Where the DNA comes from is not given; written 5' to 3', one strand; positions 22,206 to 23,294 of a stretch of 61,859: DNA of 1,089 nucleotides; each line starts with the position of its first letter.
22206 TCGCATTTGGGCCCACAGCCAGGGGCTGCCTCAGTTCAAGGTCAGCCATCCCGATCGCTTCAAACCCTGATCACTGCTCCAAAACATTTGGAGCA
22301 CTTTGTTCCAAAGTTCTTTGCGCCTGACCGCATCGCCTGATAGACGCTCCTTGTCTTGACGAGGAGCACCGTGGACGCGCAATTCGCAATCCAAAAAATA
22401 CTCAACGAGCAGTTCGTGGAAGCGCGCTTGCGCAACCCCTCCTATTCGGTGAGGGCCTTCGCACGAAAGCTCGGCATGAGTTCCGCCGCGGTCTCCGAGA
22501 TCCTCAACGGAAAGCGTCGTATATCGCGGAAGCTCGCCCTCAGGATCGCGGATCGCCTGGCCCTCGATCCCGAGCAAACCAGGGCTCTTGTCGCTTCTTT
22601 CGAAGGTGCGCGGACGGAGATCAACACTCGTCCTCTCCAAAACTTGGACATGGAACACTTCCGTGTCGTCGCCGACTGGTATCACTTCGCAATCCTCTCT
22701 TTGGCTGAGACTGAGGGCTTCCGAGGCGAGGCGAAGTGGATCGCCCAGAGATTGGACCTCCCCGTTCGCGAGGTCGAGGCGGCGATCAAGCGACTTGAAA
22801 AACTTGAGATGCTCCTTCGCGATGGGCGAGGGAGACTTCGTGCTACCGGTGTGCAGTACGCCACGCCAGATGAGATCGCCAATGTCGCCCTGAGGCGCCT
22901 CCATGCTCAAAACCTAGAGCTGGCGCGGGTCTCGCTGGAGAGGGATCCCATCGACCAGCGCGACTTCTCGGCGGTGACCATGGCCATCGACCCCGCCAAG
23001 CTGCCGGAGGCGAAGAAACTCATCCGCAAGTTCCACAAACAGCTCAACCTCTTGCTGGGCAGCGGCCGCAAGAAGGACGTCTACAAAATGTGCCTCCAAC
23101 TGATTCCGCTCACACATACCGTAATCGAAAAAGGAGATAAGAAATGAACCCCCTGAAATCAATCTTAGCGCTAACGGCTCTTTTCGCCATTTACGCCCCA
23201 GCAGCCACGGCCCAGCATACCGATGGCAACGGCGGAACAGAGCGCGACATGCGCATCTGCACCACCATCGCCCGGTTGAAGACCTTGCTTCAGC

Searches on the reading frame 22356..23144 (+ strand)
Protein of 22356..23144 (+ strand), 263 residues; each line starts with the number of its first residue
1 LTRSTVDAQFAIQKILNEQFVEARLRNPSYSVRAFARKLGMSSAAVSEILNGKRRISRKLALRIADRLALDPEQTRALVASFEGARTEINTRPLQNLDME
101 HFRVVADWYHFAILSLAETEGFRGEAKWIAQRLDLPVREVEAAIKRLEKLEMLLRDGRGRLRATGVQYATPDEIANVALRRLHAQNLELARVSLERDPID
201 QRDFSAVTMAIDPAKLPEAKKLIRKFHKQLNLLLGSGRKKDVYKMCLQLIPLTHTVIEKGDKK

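Call 3: search_protein_families(library=pfam, proteins=[window:22356-23144:+], max_evalue=1)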
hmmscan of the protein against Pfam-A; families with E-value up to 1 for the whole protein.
window:22356-23144:+ (263 aa): 15 families
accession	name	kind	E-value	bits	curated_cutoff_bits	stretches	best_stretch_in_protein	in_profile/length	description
PF14394.12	DUF4423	-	2.5e-45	154.7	30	1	92-252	5-165/165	Domain of unknown function (DUF4423)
PF13560.12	HTH_31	-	6e-08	33.3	27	1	30-78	15-64/64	Helix-turn-helix domain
PF01381.28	HTH_3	-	2.9e-07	30.8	23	1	30-73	10-53/55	Helix-turn-helix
PF22083.2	I-HmuI_NUMOD-like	-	0.0017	18.4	27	1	31-55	14-38/46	DNA endonuclease I-HmuI-like, NUMOD-like domain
PF13412.12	HTH_24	-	0.0018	18.2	21.9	0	26-50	14-38/48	Winged helix-turn-helix DNA-binding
PF13443.12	HTH_26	-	0.0046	17.6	22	1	30-74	11-56/63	Cro/C1-type HTH DNA-binding domain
PF13693.12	HTH_35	-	0.0081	16.6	25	1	22-74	8-57/75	Winged helix-turn-helix DNA-binding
PF12802.13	MarR_2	-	0.0099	16.5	27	0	26-51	16-42/61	MarR family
PF24409.1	wHTH-PRTase_assc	-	0.014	15.9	27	1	121-157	10-45/83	wHTH-PRTase associated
PF21476.4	PF0610-like_N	-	0.026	15.2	33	0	126-149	17-40/50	PF0610-like, N-terminal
PF13404.12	HTH_AsnC-type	-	0.031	14.5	27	1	26-47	14-35/42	AsnC-type helix-turn-helix domain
PF15943.11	YdaS_toxin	-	0.035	14.4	30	1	33-64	12-43/65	Bacterial toxin YdaS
PF21291.3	CYNS_N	-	0.08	13.4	27.1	0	16-78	4-65/69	Cyanate hydratase, N-terminal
PF00356.27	LacI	-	0.1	12.9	27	1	36-65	6-35/46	Bacterial regulatory proteins, lacI family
PF00126.33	HTH_1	-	0.14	12.6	26.6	0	31-48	15-32/60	Bacterial regulatory helix-turn-helix protein, lysR family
